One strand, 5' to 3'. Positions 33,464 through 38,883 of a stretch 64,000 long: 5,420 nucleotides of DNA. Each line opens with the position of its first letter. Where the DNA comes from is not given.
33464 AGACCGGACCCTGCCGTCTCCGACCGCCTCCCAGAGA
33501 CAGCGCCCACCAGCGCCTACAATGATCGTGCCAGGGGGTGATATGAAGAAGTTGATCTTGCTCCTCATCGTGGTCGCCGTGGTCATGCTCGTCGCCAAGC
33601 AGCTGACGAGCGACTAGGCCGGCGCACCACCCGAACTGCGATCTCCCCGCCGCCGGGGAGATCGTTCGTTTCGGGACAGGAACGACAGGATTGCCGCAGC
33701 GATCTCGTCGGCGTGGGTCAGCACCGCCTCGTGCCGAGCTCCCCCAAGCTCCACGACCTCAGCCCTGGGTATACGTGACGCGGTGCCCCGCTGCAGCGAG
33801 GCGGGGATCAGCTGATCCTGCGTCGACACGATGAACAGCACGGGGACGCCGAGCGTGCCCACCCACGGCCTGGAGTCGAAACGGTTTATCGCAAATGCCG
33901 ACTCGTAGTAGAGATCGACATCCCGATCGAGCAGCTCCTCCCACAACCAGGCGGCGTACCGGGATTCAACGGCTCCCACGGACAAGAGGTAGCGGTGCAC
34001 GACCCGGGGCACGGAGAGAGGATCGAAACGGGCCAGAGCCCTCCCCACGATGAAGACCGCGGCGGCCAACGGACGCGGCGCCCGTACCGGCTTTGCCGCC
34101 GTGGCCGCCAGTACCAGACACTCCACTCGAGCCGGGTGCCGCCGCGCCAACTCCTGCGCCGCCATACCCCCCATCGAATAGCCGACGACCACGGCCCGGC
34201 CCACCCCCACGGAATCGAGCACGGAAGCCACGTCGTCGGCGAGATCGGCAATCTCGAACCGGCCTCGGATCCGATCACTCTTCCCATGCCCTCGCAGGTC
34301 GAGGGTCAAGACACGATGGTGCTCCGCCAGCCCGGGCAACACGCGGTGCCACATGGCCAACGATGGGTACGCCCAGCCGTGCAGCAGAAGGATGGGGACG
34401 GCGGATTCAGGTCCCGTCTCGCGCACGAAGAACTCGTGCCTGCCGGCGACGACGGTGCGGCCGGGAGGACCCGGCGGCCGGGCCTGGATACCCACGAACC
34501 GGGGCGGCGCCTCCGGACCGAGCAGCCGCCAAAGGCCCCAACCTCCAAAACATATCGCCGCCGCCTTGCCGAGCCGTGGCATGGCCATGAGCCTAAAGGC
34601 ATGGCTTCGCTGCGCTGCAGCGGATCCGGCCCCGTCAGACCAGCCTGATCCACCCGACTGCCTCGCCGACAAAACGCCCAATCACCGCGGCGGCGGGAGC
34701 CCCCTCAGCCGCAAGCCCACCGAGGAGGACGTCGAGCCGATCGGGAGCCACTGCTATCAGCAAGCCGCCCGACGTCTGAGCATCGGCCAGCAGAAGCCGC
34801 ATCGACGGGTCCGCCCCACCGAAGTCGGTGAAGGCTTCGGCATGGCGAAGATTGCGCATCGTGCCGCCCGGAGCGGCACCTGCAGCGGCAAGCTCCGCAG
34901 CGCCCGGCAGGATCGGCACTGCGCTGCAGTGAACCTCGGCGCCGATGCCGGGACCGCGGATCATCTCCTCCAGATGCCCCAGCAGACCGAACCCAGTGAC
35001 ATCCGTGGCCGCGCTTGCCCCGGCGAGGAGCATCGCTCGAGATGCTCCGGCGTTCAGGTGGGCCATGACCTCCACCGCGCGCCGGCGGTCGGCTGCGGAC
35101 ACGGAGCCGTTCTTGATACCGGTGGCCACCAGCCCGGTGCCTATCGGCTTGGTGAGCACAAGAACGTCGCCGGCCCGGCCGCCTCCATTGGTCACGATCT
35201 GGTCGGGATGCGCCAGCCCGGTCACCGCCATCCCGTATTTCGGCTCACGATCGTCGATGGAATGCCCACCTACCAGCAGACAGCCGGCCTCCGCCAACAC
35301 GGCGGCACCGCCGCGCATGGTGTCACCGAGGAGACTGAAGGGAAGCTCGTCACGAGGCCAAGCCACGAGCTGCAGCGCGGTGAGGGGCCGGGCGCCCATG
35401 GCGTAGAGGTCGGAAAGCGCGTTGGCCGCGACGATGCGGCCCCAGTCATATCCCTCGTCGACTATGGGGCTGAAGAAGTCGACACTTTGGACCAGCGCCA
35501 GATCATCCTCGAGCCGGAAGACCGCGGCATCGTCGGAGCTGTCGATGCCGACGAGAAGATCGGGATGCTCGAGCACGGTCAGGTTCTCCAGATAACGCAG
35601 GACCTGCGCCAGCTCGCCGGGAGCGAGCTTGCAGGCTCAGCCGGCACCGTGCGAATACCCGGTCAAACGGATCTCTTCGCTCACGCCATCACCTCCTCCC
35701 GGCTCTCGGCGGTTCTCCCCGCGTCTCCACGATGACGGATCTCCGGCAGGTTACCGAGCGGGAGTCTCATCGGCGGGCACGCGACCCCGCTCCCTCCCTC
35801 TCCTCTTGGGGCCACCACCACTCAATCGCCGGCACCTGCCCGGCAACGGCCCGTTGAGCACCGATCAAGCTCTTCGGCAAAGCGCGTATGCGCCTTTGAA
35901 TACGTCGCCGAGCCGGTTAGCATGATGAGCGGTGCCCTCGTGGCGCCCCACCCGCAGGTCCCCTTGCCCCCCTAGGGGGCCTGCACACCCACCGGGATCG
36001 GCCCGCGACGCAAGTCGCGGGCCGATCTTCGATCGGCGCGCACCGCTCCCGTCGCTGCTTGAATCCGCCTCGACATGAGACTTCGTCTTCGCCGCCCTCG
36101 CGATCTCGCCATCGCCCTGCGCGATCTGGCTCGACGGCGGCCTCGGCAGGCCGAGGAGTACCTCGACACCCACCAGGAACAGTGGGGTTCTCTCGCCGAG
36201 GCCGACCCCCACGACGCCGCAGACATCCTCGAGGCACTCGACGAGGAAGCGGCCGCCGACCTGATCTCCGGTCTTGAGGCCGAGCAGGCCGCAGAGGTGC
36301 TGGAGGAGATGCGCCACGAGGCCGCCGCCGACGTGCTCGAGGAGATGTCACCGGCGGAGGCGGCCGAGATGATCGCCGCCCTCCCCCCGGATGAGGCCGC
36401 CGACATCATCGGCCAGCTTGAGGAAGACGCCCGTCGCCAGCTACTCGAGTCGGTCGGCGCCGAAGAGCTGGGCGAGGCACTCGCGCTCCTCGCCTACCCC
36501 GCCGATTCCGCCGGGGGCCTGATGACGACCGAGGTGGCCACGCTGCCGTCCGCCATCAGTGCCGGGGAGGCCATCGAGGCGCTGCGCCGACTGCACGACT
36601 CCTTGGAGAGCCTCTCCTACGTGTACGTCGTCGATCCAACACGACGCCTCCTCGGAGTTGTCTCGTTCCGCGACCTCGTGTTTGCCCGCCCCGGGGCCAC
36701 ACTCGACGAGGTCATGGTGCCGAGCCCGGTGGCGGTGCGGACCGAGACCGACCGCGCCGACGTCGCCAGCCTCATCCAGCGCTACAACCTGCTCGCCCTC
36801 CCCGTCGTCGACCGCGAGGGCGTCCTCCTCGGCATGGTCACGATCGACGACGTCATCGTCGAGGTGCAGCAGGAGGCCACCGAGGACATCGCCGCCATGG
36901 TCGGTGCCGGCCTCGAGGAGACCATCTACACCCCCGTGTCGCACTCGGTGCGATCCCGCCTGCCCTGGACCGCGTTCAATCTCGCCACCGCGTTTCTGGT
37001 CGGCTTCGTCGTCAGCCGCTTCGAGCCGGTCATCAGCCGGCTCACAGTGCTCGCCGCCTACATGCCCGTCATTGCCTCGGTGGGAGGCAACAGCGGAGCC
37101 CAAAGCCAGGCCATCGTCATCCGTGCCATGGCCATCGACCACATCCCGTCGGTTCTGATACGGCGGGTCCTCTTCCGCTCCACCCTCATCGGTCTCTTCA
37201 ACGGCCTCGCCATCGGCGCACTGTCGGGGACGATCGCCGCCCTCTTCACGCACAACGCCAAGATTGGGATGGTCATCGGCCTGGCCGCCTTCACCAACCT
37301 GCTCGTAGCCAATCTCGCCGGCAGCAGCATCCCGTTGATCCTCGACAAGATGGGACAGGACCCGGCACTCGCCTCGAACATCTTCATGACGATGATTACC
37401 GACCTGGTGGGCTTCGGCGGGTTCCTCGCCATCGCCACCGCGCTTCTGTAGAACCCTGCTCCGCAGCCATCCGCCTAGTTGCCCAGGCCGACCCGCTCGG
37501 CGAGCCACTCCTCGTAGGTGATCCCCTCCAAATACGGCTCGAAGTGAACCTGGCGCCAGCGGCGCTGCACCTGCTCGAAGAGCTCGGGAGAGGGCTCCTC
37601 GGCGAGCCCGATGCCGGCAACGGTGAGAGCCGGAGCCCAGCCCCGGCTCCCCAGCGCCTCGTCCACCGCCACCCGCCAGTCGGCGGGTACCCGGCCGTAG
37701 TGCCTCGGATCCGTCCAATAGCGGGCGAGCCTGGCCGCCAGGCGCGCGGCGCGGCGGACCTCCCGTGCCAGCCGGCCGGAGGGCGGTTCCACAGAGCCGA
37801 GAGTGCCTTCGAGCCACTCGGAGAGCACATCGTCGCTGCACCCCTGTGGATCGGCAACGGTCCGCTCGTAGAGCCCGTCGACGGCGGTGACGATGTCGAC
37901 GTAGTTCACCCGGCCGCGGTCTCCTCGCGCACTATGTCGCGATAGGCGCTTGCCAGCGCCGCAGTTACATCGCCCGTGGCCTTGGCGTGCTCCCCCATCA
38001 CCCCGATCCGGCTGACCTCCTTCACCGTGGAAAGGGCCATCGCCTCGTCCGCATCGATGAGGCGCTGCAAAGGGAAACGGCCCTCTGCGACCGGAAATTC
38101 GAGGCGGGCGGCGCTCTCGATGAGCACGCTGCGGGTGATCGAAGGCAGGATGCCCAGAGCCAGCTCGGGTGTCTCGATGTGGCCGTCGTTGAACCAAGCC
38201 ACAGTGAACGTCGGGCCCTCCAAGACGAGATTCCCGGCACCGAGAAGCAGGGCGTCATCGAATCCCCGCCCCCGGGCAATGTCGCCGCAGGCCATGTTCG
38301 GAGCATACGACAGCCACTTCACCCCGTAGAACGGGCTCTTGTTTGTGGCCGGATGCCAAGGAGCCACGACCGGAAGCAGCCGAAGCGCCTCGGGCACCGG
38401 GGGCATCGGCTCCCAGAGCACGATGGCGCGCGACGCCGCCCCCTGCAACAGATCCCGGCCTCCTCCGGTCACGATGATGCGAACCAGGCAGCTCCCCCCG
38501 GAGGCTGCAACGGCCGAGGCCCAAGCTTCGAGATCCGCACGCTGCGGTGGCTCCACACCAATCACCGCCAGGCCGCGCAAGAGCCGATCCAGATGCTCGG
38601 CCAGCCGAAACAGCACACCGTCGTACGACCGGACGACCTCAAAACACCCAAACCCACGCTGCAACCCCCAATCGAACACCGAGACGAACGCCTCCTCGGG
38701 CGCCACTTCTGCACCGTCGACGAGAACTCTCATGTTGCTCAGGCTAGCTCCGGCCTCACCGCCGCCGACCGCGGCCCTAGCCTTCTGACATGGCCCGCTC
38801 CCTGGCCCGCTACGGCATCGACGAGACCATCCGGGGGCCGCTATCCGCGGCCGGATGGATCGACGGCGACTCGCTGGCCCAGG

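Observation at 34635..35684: selD is itself a selenoprotein: in-frame UGA at the catalytic Cys position plus a SECIS-like hairpin, so automated callers truncate the gene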

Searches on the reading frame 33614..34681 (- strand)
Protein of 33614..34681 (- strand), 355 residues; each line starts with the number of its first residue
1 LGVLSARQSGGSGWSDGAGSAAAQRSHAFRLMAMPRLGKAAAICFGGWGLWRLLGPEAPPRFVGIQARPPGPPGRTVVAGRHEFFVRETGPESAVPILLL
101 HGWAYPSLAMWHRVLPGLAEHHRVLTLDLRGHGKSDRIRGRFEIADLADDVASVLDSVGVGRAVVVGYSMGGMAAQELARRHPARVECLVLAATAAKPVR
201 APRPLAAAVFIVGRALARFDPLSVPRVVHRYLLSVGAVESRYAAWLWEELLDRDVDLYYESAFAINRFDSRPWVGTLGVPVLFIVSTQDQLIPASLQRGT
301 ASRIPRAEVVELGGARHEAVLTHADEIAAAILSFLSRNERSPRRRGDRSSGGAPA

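Call 10: search_protein_families(library=ncbifam, proteins=[window:33614-34681:-], max_evalue=0.00001)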
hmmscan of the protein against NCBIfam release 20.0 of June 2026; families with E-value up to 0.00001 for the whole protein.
window:33614-34681:- (355 aa): 33 families (the best 25 are shown)
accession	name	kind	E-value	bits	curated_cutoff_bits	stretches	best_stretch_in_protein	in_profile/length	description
NF051488.1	bifunc_PcaDC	exception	2e-42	145.7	390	1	87-342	5-258/375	bifunctional 3-oxoadipate enol-lactonase/4-carboxymuconolactone decarboxylase PcaDC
TIGR02427.1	protocat_pcaD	equivalog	2.3e-41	141.9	255.85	1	89-335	7-250/251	3-oxoadipate enol-lactonase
NF051487.1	bifunc_PcaCD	exception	6.7e-37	127.6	430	1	84-336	160-412/413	bifunctional 4-carboxymuconolactone decarboxylase/3-oxoadipate enol-lactonase PcaCD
NF011457.0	PRK14875.1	equivalog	3.3e-28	98.7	307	1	70-195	108-232/372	acetoin dehydrogenase dihydrolipoyllysine-residue acetyltransferase subunit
TIGR01738.1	bioH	equivalog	1.3e-27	97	206.95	1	95-334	5-244/245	pimeloyl-ACP methyl ester esterase BioH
TIGR03056.1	bchO_mg_che_rel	equivalog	4.1e-21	75.2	172.55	1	75-197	9-131/278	alpha/beta fold hydrolase BchO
TIGR03611.1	RutD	equivalog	1.1e-20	74.1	238.5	1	97-193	16-112/258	pyrimidine utilization protein D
NF050089.1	i_nPHAscl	equivalog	1.3e-20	73.6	300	1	93-195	17-118/288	intracellular short-chain-length polyhydroxyalkanoate depolymerase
NF004514.1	PRK05855.1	equivalog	1.5e-20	73.3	455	1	79-181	7-111/578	SDR family oxidoreductase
NF002938.0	PRK03592.1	equivalog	3.1e-20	72.7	241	1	83-201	21-136/298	haloalkane dehalogenase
NF052610.1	macro_16_ester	equivalog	4.1e-19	69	420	1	88-196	17-129/281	alpha/beta fold macrolide esterase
NF053693.1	esterase_mleCBF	exception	2e-18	66.7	564.5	1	128-195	58-128/279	CBF family alpha/beta fold macrolide esterase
NF053683.1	esterase_mleBRB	exception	3.3e-18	66.2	585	1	104-196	32-129/280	BRB family alpha/beta fold macrolide esterase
NF045632.1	hydroxlase_HsaD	equivalog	8.6e-18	64.3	400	1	75-196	15-139/290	4,5:9,10-diseco-3-hydroxy-5,9,17-trioxoandrosta-1(10),2-diene-4-oate hydrolase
TIGR02240.1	PHA_depoly_arom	equivalog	1.2e-16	60.9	250.6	1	90-340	21-268/276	poly(3-hydroxyalkanoate) depolymerase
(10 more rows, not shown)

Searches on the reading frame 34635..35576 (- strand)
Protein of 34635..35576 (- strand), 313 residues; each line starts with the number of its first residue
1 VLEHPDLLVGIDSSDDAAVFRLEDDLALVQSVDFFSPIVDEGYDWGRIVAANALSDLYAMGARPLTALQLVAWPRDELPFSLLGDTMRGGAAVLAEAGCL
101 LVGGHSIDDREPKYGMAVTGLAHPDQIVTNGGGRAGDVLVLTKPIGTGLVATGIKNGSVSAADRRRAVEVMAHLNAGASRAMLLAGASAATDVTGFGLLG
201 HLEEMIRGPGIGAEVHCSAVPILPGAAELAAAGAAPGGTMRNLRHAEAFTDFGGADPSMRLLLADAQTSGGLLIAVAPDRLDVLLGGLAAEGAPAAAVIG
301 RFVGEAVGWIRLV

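Call 12: find_encoding_contigs(protein=window:34635-35576:-, flank=10000, max_places=6)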
Protein window:34635-35576:- (313 aa): no gene with exactly this product is on record in the collection.

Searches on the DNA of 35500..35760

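Call 45: search_rna_families(source=window, start=35500, end=35760, threshold=evalue, max_evalue=10)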
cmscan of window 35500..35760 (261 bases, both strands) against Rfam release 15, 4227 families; matches with E-value up to 10: 1.
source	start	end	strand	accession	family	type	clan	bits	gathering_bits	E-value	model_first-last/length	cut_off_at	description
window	35592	35720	-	RF02205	WT1-AS_3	Gene; lncRNA;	-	12.9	55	8.5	1-245/245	no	WT1 antisense RNA conserved region 3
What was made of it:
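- Tried and rejected: The E-value scan around the UGA found only noise (call 45).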

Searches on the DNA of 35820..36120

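Call 54: search_rna_families(source=window, start=35820, end=36120, threshold=evalue, max_evalue=10, show_alignments=1)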
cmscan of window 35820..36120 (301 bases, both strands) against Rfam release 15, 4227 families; matches with E-value up to 10: 8.
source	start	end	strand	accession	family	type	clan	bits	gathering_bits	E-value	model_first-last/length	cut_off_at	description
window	35979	36030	+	RF01066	6C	Cis-reg;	-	18.2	47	3.4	1-75/75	no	6C RNA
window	35981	36043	-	RF04068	mir-3927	Gene; miRNA;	-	18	90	1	1-85/85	no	mir-3927 microRNA precursor family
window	35976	36027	+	RF02867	ncS011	Gene; sRNA;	-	17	48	0.023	153-204/207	no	Burkholderia sRNA 11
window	35996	36030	+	RF00102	VA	Gene;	-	17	62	1.7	1-159/159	no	VA RNA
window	35997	36060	+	RF02868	ncS037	Gene; sRNA;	-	16.9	112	1.1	1-152/152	no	Burkholderia sRNA 37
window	35982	36043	-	RF03240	MIR5534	Gene; miRNA;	-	15.3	79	3.2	1-102/102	no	MIR5534 microRNA precursor family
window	35949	36034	-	RF02680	PreQ1-III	Cis-reg; riboswitch;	-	14.3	63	1.6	1-102/102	no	PreQ1-III (pre queuosine) riboswitch aptamer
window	35995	36028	-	RF03934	mir-m107-1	Gene; miRNA;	-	14.1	83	7.5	1-65/65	no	mir-m107-1 microRNA precursor family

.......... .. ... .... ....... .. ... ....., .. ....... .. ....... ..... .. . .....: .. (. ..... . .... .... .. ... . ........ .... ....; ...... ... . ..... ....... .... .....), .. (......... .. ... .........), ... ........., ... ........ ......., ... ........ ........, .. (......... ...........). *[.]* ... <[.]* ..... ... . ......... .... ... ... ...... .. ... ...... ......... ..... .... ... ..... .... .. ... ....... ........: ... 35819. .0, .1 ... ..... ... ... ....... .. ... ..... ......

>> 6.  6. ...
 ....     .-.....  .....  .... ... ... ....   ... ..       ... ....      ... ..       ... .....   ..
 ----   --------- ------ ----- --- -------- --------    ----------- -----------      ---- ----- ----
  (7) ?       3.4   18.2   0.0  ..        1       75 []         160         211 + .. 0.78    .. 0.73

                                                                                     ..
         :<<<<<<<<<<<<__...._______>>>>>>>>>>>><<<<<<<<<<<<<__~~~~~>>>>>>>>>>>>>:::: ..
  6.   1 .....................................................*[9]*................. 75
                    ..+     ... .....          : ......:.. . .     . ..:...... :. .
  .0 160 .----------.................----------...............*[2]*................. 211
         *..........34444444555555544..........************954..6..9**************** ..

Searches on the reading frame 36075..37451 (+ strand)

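Call 10: search_protein_families(library=ncbifam, proteins=[window:36075-37451:+], max_evalue=0.00001)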
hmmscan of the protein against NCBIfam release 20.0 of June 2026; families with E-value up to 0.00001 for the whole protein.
window:36075-37451:+ (458 aa): 4 families
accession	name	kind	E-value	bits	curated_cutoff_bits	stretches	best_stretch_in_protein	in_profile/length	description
TIGR00400.1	mgtE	equivalog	5.5e-97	325.3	232.75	1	39-458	26-447/450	magnesium transporter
NF038279.1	TF_CBS_SpxR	exception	6.2e-09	35.1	600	1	184-272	225-313/427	CBS-HotDog domain-containing transcription factor SpxR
TIGR01302.1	IMP_dehydrog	equivalog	8e-08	31.6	481.5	1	155-269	87-206/450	IMP dehydrogenase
TIGR01186.1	proV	subfamily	4.5e-06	26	326.6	1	168-264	263-357/363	betaine/proline/choline family ABC transporter ATP-binding protein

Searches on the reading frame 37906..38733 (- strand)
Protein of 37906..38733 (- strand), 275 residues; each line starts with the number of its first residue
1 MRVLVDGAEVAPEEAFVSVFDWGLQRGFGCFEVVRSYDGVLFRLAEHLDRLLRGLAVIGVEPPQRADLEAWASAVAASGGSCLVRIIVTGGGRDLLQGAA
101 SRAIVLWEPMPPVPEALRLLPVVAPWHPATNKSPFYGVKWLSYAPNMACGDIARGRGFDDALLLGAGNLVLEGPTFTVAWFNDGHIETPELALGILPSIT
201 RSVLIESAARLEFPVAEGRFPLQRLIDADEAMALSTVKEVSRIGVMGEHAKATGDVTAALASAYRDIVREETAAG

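Call 10: search_protein_families(library=ncbifam, proteins=[window:37906-38733:-], max_evalue=0.00001)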
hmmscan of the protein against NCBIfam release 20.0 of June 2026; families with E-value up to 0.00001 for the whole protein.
window:37906-38733:- (275 aa): 18 families
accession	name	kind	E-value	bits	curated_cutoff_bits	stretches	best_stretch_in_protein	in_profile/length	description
NF006185.0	PRK08320.1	subfamily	7.5e-27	94.2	363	1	2-271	4-286/292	branched-chain amino acid aminotransferase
NF005888.0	PRK07849.1-3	equivalog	1.4e-26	93.2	273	1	9-263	16-287/298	aminodeoxychorismate lyase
NF005800.0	PRK07650.1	equivalog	1.9e-25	89.7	308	2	162-268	168-276/290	aminodeoxychorismate lyase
NF005146.0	PRK06606.1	equivalog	1.1e-23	83.7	279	1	142-272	163-296/307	branched-chain amino acid transaminase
TIGR01122.1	ilvE_I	equivalog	2.9e-23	82.5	245.55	1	5-272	2-288/298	branched-chain-amino-acid transaminase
NF005886.0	PRK07849.1-1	equivalog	9.9e-22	77.5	253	1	136-249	157-270/291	aminodeoxychorismate lyase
NF005209.0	PRK06680.1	subfamily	1e-20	73.8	320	2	136-270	146-283/286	D-amino-acid transaminase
NF005726.0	PRK07544.1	equivalog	1.6e-20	73.5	396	1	4-273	14-293/295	branched-chain amino acid aminotransferase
NF009126.0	PRK12479.1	equivalog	4.4e-19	68.8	518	1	5-271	8-287/299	branched-chain-amino-acid transaminase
TIGR01121.1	D_amino_aminoT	equivalog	6.6e-18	64.9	277.45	2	3-61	2-60/276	D-amino-acid transaminase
NF004761.0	PRK06092.1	equivalog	7.3e-17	61.4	260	1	13-263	8-264/268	aminodeoxychorismate lyase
TIGR03461.1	pabC_Proteo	equivalog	1.7e-15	57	176.85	1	15-255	8-254/262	aminodeoxychorismate lyase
NF005887.0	PRK07849.1-2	equivalog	1.3e-12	47.6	278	1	3-261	7-280/291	aminodeoxychorismate lyase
NF009066.0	PRK12400.1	equivalog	1.3e-09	37.9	538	0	138-257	150-268/290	D-amino-acid transaminase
NF006734.0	PRK09266.1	subfamily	1.3e-09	37.7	202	1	26-268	27-266/270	hypothetical protein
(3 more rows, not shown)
